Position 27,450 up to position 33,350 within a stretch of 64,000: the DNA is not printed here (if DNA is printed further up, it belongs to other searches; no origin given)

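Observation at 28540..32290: Two FG-GAP/VCBS beta-propellers nested inside the repeat array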

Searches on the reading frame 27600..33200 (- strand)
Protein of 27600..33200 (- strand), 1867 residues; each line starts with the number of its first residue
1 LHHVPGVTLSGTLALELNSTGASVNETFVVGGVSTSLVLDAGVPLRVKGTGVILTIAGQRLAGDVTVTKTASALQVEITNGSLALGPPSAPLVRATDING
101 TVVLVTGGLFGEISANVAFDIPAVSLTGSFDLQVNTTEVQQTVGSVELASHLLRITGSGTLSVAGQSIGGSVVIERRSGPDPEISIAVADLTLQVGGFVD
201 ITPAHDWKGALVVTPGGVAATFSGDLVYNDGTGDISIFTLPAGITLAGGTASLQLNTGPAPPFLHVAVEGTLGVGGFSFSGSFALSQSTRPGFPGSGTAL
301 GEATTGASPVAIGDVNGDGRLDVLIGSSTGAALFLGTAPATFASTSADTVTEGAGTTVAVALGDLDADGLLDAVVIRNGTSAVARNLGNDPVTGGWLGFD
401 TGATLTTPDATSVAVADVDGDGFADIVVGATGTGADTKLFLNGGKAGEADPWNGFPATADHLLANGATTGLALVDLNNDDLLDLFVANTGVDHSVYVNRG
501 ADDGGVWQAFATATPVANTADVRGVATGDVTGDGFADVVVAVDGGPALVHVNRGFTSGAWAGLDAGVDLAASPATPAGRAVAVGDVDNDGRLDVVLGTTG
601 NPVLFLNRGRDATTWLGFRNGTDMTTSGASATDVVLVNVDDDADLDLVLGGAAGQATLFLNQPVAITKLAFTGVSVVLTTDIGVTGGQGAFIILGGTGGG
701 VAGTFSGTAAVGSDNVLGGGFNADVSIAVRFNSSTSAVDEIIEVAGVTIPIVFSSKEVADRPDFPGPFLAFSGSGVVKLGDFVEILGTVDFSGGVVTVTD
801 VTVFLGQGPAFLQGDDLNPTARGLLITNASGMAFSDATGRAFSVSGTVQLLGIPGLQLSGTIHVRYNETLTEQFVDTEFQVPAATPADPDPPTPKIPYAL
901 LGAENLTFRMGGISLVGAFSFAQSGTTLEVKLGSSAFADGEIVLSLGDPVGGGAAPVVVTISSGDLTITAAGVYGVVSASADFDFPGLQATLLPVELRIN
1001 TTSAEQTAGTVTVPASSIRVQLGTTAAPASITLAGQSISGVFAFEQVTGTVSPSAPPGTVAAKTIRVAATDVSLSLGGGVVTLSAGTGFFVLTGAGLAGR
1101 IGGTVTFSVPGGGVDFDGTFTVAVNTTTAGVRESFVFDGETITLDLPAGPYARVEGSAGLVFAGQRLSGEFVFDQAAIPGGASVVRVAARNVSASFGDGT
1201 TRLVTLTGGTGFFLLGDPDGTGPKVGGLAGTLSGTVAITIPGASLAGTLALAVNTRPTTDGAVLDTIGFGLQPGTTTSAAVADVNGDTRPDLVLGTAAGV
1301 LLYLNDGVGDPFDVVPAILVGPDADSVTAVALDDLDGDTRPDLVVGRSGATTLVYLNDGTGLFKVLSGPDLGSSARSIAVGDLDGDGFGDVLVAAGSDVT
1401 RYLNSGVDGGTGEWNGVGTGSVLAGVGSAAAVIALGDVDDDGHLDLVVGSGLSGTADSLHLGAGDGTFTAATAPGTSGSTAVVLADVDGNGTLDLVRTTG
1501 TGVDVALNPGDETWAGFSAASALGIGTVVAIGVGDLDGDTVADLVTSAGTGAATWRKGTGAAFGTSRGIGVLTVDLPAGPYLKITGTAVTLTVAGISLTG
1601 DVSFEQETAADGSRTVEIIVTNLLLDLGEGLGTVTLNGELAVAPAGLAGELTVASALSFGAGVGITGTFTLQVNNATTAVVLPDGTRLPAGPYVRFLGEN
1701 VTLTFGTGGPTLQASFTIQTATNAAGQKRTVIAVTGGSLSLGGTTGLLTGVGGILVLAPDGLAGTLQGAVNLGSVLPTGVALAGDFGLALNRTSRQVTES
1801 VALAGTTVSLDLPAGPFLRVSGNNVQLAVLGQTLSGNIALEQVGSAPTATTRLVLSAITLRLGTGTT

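Call 4: search_protein_families(library=pfam, proteins=[window:27600-33200:-], max_evalue=0.01)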
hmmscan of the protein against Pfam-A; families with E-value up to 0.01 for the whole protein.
window:27600-33200:- (1867 aa): 4 families
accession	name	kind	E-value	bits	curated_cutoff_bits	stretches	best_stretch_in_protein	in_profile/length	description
PF13517.12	FG-GAP_3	-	3.1e-52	175.5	26.9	9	314-375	1-61/61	FG-GAP-like repeat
PF01839.29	FG-GAP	-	4.3e-39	132.3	22.1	7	411-433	3-25/37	FG-GAP repeat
PF23743.1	Beta-prop_BBS7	-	0.0022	17.8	27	0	1281-1394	176-288/299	BBS7 beta-propeller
PF23727.1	Beta-prop_FAM234A_B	-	0.0042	16.1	26.4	0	1342-1409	93-164/467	FAM234A/B beta-propeller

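Call 11: find_homologous_proteins(query=window:27756-33083:-, max_evalue=0.00001)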
Query window:27756-33083:- (1776 aa): 751 proteins with E <= 0.00001 among 8000 candidates; the best 120 are listed.
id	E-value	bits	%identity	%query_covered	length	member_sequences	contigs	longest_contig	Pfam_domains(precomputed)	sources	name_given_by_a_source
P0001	0.0e+0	2112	59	100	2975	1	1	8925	PF01839.30,PF13517.13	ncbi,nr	ncbi:MAG TPA: VCBS repeat-containing protein, partial [Ornithinibacter sp.]|nr:VCBS repeat-containin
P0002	0.0e+0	1025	39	58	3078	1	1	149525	PF01839.30,PF13517.13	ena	-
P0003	0.0e+0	1017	39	73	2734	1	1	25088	PF01839.30,PF13517.13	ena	-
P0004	1.7e-276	939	43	33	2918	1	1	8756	-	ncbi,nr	ncbi:MAG TPA: hypothetical protein VFY91_14380, partial [Microbacterium sp.]|nr:hypothetical protein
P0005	5.7e-276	937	40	80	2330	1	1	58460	PF01839.30,PF12256.15,PF16743.11,PF13517.13,PF14783.13,PF23743.2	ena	-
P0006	1.0e-275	936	36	61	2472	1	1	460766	PF01839.30,PF13517.13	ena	-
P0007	7.0e-248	844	45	28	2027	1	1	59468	PF01839.30,PF13517.13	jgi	jgi:hypothetical protein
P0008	6.0e-237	808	49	58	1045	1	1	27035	PF01839.30,PF13517.13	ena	-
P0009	3.5e-225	769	36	92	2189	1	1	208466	PF01839.30,PF13517.13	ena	-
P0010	1.3e-209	717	32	80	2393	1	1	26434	PF01839.30,PF13517.13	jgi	jgi:hypothetical protein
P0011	6.5e-209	715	39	68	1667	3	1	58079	PF01839.30,PF13517.13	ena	-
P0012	9.7e-208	711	41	62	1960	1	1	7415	PF01839.30,PF16743.11,PF13517.13,PF14783.13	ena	-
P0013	6.1e-206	705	35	68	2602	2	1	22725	PF01839.30,PF13517.13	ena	-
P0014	4.7e-204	699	28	34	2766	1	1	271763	PF01839.30,PF16743.11,PF13517.13,PF23743.2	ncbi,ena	-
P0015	3.8e-201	689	51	47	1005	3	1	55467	PF01839.30,PF13517.13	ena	-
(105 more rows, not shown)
